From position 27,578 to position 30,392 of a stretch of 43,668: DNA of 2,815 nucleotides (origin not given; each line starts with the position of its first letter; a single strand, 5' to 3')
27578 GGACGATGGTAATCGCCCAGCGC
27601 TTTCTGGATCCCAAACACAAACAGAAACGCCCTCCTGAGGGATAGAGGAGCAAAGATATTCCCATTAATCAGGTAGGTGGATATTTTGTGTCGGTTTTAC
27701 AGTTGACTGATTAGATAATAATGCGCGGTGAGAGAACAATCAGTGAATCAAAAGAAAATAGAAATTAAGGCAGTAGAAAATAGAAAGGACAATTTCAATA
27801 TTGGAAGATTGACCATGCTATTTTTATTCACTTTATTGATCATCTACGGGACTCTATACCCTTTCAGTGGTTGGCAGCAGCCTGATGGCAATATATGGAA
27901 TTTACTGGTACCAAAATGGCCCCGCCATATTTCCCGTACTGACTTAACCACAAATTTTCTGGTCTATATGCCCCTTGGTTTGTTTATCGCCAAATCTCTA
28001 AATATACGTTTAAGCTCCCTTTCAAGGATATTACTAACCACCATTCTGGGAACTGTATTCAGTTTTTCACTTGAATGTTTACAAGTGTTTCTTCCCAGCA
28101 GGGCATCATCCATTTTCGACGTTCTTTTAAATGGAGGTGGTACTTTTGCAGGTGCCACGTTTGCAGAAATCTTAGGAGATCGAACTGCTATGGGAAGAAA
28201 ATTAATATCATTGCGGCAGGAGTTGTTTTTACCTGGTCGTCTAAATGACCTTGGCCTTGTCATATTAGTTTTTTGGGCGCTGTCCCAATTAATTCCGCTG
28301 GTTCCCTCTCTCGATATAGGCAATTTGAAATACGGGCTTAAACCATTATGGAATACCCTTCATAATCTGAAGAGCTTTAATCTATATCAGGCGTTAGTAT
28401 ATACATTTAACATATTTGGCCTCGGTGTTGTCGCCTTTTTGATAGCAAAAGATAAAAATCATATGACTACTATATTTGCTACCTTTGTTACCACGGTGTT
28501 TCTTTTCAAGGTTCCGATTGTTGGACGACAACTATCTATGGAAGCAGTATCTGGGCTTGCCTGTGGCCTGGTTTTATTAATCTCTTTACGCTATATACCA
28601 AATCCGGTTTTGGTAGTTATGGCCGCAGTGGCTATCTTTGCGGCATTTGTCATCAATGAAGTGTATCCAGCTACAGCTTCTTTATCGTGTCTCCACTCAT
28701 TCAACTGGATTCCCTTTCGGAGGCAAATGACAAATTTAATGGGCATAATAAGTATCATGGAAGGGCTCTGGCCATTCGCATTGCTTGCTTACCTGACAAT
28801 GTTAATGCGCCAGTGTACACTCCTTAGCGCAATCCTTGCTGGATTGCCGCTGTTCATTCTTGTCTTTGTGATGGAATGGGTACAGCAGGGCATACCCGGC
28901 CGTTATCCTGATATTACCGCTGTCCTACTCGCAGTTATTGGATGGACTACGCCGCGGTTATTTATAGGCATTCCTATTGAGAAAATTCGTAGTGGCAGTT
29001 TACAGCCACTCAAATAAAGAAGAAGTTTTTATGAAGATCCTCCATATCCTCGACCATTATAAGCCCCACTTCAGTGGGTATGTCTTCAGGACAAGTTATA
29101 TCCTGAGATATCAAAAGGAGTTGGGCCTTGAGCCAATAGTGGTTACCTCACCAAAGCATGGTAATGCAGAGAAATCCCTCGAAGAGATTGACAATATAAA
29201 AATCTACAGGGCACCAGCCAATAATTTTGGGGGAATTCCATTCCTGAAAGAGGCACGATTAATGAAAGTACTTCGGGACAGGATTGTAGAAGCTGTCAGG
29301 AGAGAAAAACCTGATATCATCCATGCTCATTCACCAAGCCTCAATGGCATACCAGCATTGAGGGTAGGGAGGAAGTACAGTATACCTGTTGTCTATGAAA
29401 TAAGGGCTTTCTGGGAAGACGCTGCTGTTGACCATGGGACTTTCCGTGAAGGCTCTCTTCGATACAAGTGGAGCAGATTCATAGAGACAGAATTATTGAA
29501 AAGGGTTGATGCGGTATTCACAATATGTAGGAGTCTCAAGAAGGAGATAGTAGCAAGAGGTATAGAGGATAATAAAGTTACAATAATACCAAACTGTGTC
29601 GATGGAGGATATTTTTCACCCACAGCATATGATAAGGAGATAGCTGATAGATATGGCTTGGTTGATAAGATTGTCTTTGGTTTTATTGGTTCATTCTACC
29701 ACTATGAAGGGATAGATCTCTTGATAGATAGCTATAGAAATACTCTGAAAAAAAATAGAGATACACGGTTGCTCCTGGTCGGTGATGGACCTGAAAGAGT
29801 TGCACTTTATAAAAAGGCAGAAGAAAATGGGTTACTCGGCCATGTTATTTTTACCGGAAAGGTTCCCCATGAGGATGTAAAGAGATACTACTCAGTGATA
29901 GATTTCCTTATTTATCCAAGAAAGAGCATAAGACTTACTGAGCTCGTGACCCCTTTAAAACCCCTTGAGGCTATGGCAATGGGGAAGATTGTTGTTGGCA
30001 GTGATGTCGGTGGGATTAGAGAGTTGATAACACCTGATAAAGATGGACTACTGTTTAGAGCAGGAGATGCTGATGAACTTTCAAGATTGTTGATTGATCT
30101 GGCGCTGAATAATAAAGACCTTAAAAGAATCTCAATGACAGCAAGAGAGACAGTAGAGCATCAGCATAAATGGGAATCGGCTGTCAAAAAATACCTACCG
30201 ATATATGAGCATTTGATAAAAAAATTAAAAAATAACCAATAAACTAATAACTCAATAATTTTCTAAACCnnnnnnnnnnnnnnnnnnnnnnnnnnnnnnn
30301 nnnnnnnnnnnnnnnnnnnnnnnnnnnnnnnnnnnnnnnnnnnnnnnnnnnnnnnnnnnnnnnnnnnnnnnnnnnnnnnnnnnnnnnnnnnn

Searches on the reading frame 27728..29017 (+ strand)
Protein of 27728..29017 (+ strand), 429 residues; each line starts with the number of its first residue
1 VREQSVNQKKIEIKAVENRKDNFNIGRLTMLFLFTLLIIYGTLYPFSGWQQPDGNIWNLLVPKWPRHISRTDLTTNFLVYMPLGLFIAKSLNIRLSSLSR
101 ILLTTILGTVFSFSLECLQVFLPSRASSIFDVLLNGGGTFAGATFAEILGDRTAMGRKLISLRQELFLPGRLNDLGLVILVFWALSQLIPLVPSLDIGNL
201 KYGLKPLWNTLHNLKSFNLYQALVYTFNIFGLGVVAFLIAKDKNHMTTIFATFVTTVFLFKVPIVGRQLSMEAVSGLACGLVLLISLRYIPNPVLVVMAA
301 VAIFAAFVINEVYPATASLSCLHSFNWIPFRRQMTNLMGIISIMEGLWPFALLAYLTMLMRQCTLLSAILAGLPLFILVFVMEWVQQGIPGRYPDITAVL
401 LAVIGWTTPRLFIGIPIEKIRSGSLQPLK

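Call 9: search_protein_families(library=ncbifam, max_evalue=1e-10, proteins=[window:27728-29017:+])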
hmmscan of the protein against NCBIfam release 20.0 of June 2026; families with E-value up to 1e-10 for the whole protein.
window:27728-29017:+ (429 aa): 0 families

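Call 15: search_protein_families(library=pfam, max_evalue=0.001, proteins=[window:27728-29017:+])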
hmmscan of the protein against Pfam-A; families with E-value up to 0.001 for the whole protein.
window:27728-29017:+ (429 aa): 1 family
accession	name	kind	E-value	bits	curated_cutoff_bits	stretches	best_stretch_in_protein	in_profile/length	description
PF04892.17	VanZ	-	8.9e-13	49.4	30.1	1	35-148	5-124/126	VanZ like family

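Call 43: search_protein_families(library=ncbifam, max_evalue=0.01, proteins=[window:27728-29017:+])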
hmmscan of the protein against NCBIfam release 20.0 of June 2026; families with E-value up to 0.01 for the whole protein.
window:27728-29017:+ (429 aa): 1 family
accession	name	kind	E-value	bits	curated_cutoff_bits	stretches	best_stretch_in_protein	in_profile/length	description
NF037970.1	vanZ_1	subfamily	1.8e-07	31.8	20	1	76-137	46-107/109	VanZ family protein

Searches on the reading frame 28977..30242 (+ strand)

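Call 9: search_protein_families(library=ncbifam, max_evalue=1e-10, proteins=[window:28977-30242:+])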
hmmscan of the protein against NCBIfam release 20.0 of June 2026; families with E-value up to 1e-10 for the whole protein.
window:28977-30242:+ (421 aa): 18 families
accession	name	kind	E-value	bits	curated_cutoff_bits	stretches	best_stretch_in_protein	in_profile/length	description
TIGR04063.1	stp3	hypoth_equivalog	1.5e-153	511.4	442.05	1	20-414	1-396/397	TIGR04063 family PEP-CTERM/XrtA system glycosyltransferase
TIGR03999.1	thiol_BshA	equivalog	1.1e-31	110.2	273.7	1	174-414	142-374/375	N-acetyl-alpha-D-glucosaminyl L-malate synthase BshA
TIGR03088.1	stp2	hypoth_equivalog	4.9e-25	88.4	409.05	1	103-413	73-373/374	TIGR03088 family PEP-CTERM/XrtA system glycosyltransferase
NF049988.1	MGlcDAGSynMgs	equivalog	9.8e-24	84.4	400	1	19-418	1-392/398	alpha-monoglucosyldiacylglycerol synthase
NF053787.1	GlcN_PG_synth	equivalog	1.6e-23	83.2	480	1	87-414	59-360/361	N-acetylglucosaminyl phosphatidylglycerol synthase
NF007640.0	PRK10307.1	subfamily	1.3e-22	80.3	276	1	106-405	101-399/411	WcaI family glycosyltransferase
NF038298.1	EPS_HpsO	equivalog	1e-20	73.9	575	1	192-413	162-387/388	hormogonium polysaccharide biosynthesis glycosyltransferase HpsO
NF047684.1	TeichurnBiosyTuaC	equivalog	5.1e-19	68.5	550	1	66-414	63-390/391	teichuronic acid biosynthesis protein TuaC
NF041876.1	EPS_EpsE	equivalog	1.3e-17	64.1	400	1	183-400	168-383/389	exopolysaccharide biosynthesis GT4 family glycosyltransferase EpsE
TIGR02149.1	glgA_Coryne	subfamily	3.2e-16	59.4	302.4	1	163-413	131-390/391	glycogen synthase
NF047676.1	TeichurnBiosyTuaH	equivalog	5.4e-16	58.4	550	1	138-405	121-379/384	teichuronic acid biosynthesis protein TuaH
TIGR03449.1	mycothiol_MshA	equivalog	8.9e-16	57.8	462.5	1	108-415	99-405/406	D-inositol-3-phosphate glycosyltransferase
TIGR04157.1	glyco_rSAM_CFB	subfamily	8.1e-15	54.7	400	1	170-396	163-392/406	TIGR04157 family glycosyltransferase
NF012028.0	PRK15484.1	subfamily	2.4e-14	53.2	618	1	188-406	150-371/380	lipopolysaccharide N-acetylglucosaminyltransferase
NF046085.1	XrtY_assoc_Gly1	equivalog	1e-12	47.6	400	1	19-415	1-386/387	XrtY-associated glycosyltransferase XYAG1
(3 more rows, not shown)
